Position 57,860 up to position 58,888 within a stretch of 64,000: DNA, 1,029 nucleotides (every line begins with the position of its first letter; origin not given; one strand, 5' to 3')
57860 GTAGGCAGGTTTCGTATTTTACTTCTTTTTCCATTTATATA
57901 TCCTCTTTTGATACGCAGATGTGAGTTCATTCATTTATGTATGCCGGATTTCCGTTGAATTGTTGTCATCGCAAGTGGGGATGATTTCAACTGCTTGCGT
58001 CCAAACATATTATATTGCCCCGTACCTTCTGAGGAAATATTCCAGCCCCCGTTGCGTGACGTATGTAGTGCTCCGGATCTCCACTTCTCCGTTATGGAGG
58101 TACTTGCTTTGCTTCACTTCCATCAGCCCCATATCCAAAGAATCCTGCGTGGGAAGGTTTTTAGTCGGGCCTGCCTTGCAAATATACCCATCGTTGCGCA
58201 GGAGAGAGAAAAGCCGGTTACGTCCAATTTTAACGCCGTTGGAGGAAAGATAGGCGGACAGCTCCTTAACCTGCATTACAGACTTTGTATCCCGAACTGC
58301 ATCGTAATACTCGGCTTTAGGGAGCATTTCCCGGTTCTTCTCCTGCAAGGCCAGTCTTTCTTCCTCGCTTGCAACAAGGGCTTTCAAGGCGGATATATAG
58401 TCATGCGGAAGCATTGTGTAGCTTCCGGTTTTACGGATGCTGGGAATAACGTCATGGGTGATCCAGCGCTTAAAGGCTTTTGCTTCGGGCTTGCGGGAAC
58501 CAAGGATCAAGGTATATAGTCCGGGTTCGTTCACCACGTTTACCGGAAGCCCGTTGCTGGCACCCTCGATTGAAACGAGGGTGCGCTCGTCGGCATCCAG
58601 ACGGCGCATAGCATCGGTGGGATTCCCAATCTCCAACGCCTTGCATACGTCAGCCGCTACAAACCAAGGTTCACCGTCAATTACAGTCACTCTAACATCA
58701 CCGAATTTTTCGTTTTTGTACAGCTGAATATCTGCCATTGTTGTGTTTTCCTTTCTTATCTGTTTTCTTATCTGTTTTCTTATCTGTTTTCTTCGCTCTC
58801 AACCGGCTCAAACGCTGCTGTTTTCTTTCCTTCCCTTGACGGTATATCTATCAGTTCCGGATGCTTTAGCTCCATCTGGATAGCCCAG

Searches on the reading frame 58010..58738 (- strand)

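Call 60: search_protein_families(library=pfam, proteins=[window:58010-58738:-], max_evalue=0.0001)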
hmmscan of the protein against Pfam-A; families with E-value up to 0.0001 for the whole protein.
window:58010-58738:- (242 aa): 2 families
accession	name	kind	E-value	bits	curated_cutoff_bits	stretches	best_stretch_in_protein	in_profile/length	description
PF03374.19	ANT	-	7e-25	87.9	25.3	1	133-239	2-105/108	Phage antirepressor protein KilAC domain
PF02498.22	Bro-N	-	1e-22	81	25.6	1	15-99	2-96/96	BRO family, N-terminal domain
